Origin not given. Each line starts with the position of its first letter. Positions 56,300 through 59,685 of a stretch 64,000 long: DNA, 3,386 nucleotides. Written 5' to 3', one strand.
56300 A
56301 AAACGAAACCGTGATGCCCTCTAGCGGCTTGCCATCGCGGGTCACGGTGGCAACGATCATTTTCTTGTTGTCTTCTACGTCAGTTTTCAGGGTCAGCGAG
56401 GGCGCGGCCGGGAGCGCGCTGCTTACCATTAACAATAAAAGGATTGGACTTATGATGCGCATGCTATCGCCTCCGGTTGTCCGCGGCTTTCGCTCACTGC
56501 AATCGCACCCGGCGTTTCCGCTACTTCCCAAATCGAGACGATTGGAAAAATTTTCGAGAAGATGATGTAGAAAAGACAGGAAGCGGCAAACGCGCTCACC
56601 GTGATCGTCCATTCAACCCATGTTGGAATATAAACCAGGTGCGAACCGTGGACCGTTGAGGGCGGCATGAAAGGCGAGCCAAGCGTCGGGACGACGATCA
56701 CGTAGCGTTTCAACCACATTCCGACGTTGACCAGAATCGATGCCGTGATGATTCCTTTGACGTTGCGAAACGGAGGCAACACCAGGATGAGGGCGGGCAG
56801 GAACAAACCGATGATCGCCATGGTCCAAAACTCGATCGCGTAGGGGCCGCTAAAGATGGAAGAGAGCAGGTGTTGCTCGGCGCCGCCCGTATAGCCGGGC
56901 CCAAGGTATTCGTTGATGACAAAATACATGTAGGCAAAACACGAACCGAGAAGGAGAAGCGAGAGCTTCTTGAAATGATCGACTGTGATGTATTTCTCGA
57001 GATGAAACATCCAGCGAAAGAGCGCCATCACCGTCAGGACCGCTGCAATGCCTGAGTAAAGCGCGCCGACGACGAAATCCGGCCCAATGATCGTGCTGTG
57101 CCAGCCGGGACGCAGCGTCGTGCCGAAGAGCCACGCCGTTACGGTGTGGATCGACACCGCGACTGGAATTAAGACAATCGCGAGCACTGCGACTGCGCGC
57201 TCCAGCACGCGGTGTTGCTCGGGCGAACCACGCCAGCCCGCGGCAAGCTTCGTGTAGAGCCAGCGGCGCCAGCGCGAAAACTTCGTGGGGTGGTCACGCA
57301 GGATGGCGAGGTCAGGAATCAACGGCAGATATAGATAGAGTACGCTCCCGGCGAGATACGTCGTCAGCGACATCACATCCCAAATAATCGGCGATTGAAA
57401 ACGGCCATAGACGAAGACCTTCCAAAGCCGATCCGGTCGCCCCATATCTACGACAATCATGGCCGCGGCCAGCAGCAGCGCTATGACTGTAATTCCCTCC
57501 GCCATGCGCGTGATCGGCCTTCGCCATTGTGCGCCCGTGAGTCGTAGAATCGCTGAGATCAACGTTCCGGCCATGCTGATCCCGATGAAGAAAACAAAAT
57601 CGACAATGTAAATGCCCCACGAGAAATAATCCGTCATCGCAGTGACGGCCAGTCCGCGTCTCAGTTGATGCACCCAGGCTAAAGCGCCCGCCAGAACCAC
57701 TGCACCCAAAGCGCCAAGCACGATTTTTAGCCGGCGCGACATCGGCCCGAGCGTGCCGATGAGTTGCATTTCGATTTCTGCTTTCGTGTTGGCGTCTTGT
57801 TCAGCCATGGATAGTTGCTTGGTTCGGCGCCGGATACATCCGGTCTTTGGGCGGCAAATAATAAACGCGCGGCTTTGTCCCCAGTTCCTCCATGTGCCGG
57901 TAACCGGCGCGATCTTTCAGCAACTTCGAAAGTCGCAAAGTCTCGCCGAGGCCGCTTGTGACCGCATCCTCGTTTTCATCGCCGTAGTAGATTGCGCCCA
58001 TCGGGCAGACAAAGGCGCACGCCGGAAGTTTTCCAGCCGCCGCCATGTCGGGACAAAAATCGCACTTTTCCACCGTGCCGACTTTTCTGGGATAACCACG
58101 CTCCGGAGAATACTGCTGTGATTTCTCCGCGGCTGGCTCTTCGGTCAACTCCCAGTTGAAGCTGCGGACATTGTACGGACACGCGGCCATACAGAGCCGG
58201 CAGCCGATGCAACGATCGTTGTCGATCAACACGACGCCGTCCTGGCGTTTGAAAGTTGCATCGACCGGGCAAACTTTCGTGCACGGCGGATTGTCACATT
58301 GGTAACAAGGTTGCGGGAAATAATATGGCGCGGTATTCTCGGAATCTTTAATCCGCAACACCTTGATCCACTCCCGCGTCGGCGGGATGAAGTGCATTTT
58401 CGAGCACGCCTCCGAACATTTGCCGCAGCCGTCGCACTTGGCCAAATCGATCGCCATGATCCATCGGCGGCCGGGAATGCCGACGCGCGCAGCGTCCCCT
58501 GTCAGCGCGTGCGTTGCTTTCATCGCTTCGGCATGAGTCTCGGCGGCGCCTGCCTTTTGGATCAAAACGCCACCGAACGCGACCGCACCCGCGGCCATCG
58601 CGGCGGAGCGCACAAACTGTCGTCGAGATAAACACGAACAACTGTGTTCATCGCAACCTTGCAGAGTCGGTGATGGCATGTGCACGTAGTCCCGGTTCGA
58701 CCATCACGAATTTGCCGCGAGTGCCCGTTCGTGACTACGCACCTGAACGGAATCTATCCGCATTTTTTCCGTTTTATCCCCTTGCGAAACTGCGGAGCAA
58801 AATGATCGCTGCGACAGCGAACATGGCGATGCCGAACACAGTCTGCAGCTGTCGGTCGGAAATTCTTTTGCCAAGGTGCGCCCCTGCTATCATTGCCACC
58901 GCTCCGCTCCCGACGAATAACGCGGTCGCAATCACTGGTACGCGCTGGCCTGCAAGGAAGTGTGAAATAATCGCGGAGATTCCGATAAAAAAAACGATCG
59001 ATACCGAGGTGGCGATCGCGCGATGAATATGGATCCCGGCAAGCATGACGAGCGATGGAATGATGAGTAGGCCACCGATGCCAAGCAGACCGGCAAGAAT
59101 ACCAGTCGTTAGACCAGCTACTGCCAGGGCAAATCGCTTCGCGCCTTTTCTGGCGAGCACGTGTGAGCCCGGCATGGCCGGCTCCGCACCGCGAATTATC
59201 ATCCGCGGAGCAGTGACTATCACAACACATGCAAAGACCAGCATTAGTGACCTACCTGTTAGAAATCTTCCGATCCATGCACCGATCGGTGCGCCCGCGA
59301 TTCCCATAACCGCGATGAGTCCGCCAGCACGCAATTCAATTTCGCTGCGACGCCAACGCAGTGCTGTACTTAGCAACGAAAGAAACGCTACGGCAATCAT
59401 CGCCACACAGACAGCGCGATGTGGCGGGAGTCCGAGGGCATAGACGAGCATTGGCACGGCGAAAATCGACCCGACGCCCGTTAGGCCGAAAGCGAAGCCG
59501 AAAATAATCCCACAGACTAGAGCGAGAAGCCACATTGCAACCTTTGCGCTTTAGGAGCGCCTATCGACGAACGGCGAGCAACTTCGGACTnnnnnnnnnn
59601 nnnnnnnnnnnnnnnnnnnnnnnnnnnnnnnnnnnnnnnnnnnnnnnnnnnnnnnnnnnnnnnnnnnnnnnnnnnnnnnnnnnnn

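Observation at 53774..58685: NrfC/NrfD-type quinone module co-operonic with two monoheme cytochromes c and an outer-membrane beta-barrel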

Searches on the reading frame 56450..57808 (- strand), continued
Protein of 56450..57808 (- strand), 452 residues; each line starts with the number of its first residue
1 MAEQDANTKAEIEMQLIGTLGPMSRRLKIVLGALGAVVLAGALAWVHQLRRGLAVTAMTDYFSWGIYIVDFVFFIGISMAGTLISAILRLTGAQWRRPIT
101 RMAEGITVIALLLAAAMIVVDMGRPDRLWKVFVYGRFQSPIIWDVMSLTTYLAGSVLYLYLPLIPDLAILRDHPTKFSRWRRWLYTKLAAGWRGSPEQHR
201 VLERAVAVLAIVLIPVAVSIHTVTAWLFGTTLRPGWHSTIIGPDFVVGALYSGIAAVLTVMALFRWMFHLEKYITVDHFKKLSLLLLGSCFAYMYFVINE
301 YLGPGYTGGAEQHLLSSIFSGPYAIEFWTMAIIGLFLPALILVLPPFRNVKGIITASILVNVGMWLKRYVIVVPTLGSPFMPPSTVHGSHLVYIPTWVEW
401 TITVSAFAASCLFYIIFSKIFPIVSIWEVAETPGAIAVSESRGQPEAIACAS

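Call 56: search_protein_families(library=pfam, proteins=[L136:754-2814:+, L144:2810-4222:+, L157:5602-6096:+, L159:3270-4556:+, L154:2980-3762:-, L146:2545-3393:+, L161:3519-4925:+, L121:5618-7327:+, L122:1752-2876:+], max_evalue=0.001)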
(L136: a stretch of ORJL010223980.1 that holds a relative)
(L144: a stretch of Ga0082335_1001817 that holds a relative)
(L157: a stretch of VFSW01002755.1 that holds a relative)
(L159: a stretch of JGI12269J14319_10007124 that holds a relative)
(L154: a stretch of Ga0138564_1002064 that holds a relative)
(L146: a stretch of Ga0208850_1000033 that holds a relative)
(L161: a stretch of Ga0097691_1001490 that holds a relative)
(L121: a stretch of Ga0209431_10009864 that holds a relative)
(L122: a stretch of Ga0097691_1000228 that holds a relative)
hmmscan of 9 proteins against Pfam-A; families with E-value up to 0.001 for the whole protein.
L136:754-2814:+ (686 aa): 3 families
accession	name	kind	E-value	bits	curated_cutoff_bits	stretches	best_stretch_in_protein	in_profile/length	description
PF02518.31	HATPase_c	-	5.3e-23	82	26.4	1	565-673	5-109/111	Histidine kinase-, DNA gyrase B-, and HSP90-like ATPase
PF25323.1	6TM_PilS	-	1.7e-08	34.8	27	1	128-305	21-186/189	PilS-like transmembrane domain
PF00512.31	HisKA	-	5.1e-05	23.7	26.9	1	453-511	3-58/66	His Kinase A (phospho-acceptor) domain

L144:2810-4222:+ (470 aa): 8 families
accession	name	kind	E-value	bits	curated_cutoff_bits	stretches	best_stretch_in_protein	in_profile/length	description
PF00158.32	Sigma54_activat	-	1.7e-67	226.7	20.2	1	145-311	1-167/168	Sigma-54 interaction domain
PF25601.1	AAA_lid_14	-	1.4e-26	92.6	27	1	317-397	1-81/87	AAA+ ATPase lid domain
PF00072.30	Response_reg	-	1.3e-25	90.1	30.2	1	6-116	1-110/111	Response regulator receiver domain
PF14532.12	Sigma54_activ_2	-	2e-21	77.1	25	1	146-316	1-138/138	Sigma-54 interaction domain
PF07728.20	AAA_5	-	5.5e-06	26.9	22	1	168-285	1-121/139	AAA domain (dynein-related subfamily)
PF00004.35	AAA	-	0.00011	23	21.2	1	169-298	1-123/131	ATPase family associated with various cellular activities (AAA)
PF02954.25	HTH_8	-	0.00068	19.8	22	0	416-452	5-41/42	Bacterial regulatory protein, Fis family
PF13191.12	AAA_16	-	0.00069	20.6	32.6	0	144-205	1-63/167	AAA ATPase domain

L157:5602-6096:+ (164 aa): 0 families

L159:3270-4556:+ (428 aa): 4 families
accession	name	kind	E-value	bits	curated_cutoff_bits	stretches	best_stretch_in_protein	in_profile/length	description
PF00034.26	Cytochrom_C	-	1.9e-28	100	21.3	3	72-149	3-86/90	Cytochrome c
PF13442.11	Cytochrome_CBB3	-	7.2e-20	71.5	27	0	160-238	2-67/68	Cytochrome C oxidase, cbb3-type, subunit III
PF09699.15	Paired_CXXCH_1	-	9.4e-05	22.5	20.6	0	260-272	4-16/41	Doubled CXXCH motif (Paired_CXXCH_1)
PF14522.11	Cytochrome_C7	-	0.00048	20.3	24.8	0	260-274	39-53/67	Cytochrome c7 and related cytochrome c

L154:2980-3762:- (260 aa): 0 families

L146:2545-3393:+ (282 aa): 0 families

L161:3519-4925:+ (468 aa): 0 families

L121:5618-7327:+ (569 aa): 2 families
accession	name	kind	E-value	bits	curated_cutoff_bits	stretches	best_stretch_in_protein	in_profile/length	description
PF13442.11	Cytochrome_CBB3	-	6.4e-30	103.7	27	2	46-118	2-67/68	Cytochrome C oxidase, cbb3-type, subunit III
PF00034.26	Cytochrom_C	-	3.8e-19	70.2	21.3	2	487-566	2-89/90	Cytochrome c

L122:1752-2876:+ (374 aa): 7 families
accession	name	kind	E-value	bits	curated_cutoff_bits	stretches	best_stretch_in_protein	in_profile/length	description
PF09699.15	Paired_CXXCH_1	-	8.4e-36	121.8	20.6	2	234-276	1-40/41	Doubled CXXCH motif (Paired_CXXCH_1)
PF22678.1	Cytochrom_c_NrfB-like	-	1.3e-15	58.1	27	2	120-195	1-75/89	Cytochrome c-type protein NrfB-like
PF22113.1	Mtrc-MtrF_II-IV_dom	-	6.3e-13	49.1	30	1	265-360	6-90/176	Outer membrane cytochrome MtrC/MtrF-like, domains II/IV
PF14522.11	Cytochrome_C7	-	4.2e-12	46.2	24.8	0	173-249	7-67/67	Cytochrome c7 and related cytochrome c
PF14537.11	Cytochrom_c3_2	-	4.2e-11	43.6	25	1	174-272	2-78/79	Cytochrome c3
PF13435.11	Cytochrome_C554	-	9.1e-09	36.6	20.8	0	83-125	47-84/84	Cytochrome c554 and c-prime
PF02335.20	Cytochrom_C552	-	0.00058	19.4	24.1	1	168-232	234-292/438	Cytochrome c552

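Call 81: search_solved_structures(query=A2, max_evalue=0.001)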
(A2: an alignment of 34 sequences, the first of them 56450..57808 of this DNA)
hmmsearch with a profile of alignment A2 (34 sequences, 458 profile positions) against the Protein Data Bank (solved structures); distinct sequences matched with E-value up to 0.001: 6.
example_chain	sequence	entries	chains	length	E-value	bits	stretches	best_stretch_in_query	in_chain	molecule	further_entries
6f0k_C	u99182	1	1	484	7.3e-86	291.6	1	28-437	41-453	Polysulphide reductase NrfD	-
6btm_C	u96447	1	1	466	1.5e-83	284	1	18-438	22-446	Alternative Complex III subunit C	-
6lod_C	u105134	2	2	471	6.1e-81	275.4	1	42-447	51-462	Polysulphide reductase NrfD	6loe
8k9e_C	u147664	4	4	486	8.7e-79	268.3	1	37-447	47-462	Polysulphide reductase NrfD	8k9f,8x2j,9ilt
6f0k_F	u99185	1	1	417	1.9e-08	36.4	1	231-391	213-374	ActF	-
6btm_F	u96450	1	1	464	4.2e-07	32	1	226-383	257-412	Alternative Complex III subunit F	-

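Call 84: search_solved_structures(query=window:56450-57808:-, max_evalue=0.01, show_alignments=1)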
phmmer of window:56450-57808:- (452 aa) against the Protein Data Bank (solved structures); distinct sequences matched with E-value up to 0.01: 4.
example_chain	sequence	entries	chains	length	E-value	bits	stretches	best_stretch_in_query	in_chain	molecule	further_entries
6f0k_C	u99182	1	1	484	3.4e-62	214.2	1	33-430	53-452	Polysulphide reductase NrfD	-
6btm_C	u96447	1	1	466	1.6e-54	188.9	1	21-429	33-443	Alternative Complex III subunit C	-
6lod_C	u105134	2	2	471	6.5e-53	183.6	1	28-431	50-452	Polysulphide reductase NrfD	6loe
8k9e_C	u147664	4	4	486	1.3e-51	179.3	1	45-429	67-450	Polysulphide reductase NrfD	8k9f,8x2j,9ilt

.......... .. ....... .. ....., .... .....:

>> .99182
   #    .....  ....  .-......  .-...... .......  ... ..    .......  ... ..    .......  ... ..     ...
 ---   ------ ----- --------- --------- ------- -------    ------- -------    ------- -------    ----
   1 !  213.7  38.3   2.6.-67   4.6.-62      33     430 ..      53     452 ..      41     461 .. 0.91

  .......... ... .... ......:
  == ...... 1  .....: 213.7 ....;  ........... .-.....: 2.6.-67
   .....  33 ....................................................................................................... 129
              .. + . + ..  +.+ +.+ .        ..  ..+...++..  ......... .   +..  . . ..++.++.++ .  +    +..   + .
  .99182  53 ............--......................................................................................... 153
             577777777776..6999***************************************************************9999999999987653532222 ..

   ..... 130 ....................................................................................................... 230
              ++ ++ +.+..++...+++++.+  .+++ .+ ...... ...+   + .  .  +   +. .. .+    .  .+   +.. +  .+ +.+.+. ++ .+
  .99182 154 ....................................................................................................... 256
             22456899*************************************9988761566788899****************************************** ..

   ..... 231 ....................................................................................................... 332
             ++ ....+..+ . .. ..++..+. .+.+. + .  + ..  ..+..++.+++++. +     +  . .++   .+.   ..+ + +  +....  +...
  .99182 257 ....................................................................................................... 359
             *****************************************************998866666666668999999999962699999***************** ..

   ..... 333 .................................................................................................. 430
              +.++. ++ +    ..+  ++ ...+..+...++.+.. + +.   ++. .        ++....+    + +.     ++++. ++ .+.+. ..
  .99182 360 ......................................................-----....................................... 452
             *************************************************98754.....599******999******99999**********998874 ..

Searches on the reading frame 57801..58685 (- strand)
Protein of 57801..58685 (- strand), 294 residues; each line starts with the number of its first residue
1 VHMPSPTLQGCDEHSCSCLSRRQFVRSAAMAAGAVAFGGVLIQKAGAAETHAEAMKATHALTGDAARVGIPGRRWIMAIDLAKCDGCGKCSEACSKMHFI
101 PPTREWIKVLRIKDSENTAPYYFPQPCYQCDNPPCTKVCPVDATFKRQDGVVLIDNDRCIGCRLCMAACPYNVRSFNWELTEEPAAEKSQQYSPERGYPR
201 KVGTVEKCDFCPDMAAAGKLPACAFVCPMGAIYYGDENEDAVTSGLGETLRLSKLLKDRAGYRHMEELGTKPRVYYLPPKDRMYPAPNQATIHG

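Call 3: search_protein_families(library=pfam, proteins=[window:57801-58685:-], max_evalue=0.1)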
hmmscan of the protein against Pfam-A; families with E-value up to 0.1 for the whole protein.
window:57801-58685:- (294 aa): 18 families
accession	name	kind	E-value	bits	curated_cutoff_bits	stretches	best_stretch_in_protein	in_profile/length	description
PF13247.11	Fer4_11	-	5.5e-20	71.9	26.2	2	121-181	4-66/100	4Fe-4S dicluster domain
PF12838.12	Fer4_7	-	1e-14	55.1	27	3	83-143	1-52/52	4Fe-4S dicluster domain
PF12837.12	Fer4_6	-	1.3e-13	50.6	25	2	151-173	1-23/24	4Fe-4S binding domain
PF00037.32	Fer4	-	3.9e-12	45.9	21.1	2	153-173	2-22/24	4Fe-4S binding domain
PF13237.11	Fer4_10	-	2e-11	44.1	25.5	3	152-228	2-53/53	4Fe-4S dicluster domain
PF13187.11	Fer4_9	-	6.5e-10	39.3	27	4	127-172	2-50/52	4Fe-4S dicluster domain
PF12797.12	Fer4_2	-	1.9e-09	37.3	24.5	2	151-171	2-22/22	4Fe-4S binding domain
PF25160.1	LdpA_Fe-S-bd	-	2.2e-08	34.2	27.6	1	130-172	5-41/49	LdpA Fe-S cluster-binding domain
PF13484.11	Fer4_16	-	6.1e-07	30.6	30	1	158-212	1-60/66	4Fe-4S double cluster binding domain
PF14697.11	Fer4_21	-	1.1e-06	29.1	35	1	126-171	7-53/59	4Fe-4S dicluster domain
PF12798.12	Fer4_3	-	0.00011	23.1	27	1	159-172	1-14/15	4Fe-4S binding domain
PF13183.11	Fer4_8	-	0.00019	22.3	27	0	157-230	3-67/68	4Fe-4S dicluster domain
PF12800.12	Fer4_4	-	0.00031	21.3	24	1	157-172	2-17/17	4Fe-4S binding domain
PF10518.14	TAT_signal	-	0.0017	18.7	22.7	1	19-38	2-21/21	TAT (twin-arginine translocation) pathway signal sequence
PF17071.10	Capsid_VP7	-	0.0017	18.1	26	1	11-156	66-206/283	Outer capsid protein VP7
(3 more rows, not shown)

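Call 4: search_protein_families(library=ncbifam, proteins=[window:57801-58685:-], max_evalue=0.1)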
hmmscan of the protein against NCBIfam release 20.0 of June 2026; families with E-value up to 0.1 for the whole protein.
window:57801-58685:- (294 aa): 85 families (the best 25 are shown)
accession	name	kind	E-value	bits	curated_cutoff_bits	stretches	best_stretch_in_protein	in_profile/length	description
NF045797.1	DsrO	equivalog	2.8e-52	177.5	200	1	45-277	12-234/235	sulfate reduction electron transfer complex DsrMKJOP subunit DsrO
NF041782.1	mnquin_red_QrcC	equivalog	8.6e-39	133.6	400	1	75-281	1-229/239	menaquinone reductase iron-sulfur cluster-binding subunit QrcC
TIGR03149.1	cyt_nit_nrfC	equivalog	3.3e-36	124.7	377.6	2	41-178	14-146/225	cytochrome c nitrite reductase Fe-S protein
NF011569.0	PRK14993.1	equivalog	1.5e-35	122.9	416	1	66-279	35-224/244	tetrathionate reductase subunit TtrB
NF041715.1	arsenate_red_ArrB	equivalog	4.3e-34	118.1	450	2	76-179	4-109/233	arsenate respiratory reductase iron-sulfur subunit ArrB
TIGR02951.1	DMSO_dmsB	equivalog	6.2e-26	91.3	214.1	2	79-179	6-117/161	DMSO/selenate family reductase complex B subunit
NF038355.1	FDH3_beta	equivalog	4.1e-25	88.8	240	1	78-239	6-166/180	formate dehydrogenase FDH3 subunit beta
NF008134.0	PRK10882.1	equivalog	2.1e-23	82.9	263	2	20-180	3-167/329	hydrogenase 2 operon protein HybA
NF045715.1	sulf_resp_HmcB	equivalog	1.1e-22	80.6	420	3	107-190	87-170/307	sulfate respiration complex iron-sulfur protein HmcB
TIGR03478.1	DMSO_red_II_bet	subfamily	2.9e-20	72.4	480.7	1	117-280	121-256/321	DMSO reductase family type II enzyme, iron-sulfur subunit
NF045766.1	PhenlGlyoxDHPadI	equivalog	1.3e-18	67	700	1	77-177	7-106/443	NADH-dependent phenylglyoxylate dehydrogenase subunit beta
TIGR01582.1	FDH-beta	equivalog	4.4e-17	62.1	334.7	2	124-177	90-144/283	formate dehydrogenase subunit beta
NF042979.1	EthbenzDh_ebdB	equivalog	6.9e-17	61.3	740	2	119-177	145-204/354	ethylbenzene dehydrogenase subunit beta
NF007382.0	PRK09898.1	equivalog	7.7e-17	61.5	213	1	122-179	118-176/208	ferredoxin-like protein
NF009408.0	PRK12769.1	equivalog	4.5e-15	54.8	1003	1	75-237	4-147/659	formate-dependent uric acid utilization protein AegA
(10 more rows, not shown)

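Call 82: search_solved_structures(query=window:57801-58685:-, max_evalue=1e-10)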
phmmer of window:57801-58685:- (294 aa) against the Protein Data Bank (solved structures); distinct sequences matched with E-value up to 1e-10: 19.
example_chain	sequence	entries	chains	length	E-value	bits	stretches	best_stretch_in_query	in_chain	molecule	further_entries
2vpw_B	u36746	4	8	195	8.2e-30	107.4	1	74-175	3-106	NRFC PROTEIN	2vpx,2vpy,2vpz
6cz7_B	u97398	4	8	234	3.3e-29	105.4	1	76-178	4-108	4Fe-4S ferredoxin, iron-sulfur binding domain protein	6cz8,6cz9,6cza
6f0k_B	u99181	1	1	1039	3.6e-19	72.4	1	73-239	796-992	Fe-S-cluster-containing hydrogenase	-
8k9e_B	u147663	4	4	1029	1.8e-18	70.1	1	74-223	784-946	Fe-S-cluster-containing hydrogenase components 1-like protein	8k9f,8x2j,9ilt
6lod_B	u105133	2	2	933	3.1e-18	69.4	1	71-281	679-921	Fe-S-cluster-containing hydrogenase components 1-like protein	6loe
6btm_B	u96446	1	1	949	2.7e-17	66.3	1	114-276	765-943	Alternative Complex III subunit B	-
2ivf_B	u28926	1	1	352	3.1e-17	66.1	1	120-177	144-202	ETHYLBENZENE DEHYDROGENASE BETA-SUBUNIT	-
4ydd_B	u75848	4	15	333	4.7e-17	65.5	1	115-177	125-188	DMSO reductase family type II enzyme, iron-sulfur subunit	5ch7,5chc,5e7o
9mqx_E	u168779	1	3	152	5.2e-17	65.4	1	76-180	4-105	Fe-S-cluster-containing hydrogenase subunit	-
1q16_B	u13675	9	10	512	9.3e-17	64.5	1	113-179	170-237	Respiratory nitrate reductase 1 beta chain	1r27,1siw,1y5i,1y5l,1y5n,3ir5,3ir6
1kqf_B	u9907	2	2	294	1.7e-16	63.7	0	109-179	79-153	FORMATE DEHYDROGENASE, NITRATE-INDUCIBLE, IRON-SULFUR SUBUNIT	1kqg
1y4z_B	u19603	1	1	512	3.5e-16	62.6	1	113-179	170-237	Respiratory nitrate reductase 1 beta chain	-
7z0s_B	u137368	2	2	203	5.1e-16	62.1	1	76-241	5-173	Formate hydrogenlyase subunit 2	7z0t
3egw_B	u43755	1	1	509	7.6e-16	61.5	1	113-179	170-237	Respiratory nitrate reductase 1 beta chain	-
7qv7_A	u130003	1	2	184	2.1e-15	60.1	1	75-239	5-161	Hydrogen dependent carbon dioxide reductase subunit HycB3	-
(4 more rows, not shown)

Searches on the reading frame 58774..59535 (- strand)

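Call 29: search_protein_families(library=pfam, proteins=[window:58774-59535:-], max_evalue=0.001)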
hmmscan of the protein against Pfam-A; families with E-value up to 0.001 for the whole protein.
window:58774-59535:- (253 aa): 1 family
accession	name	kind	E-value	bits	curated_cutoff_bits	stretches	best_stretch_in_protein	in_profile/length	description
PF01925.25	TauE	-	2.5e-38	132.5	32.6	1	6-243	2-235/237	Sulfite exporter TauE/SafE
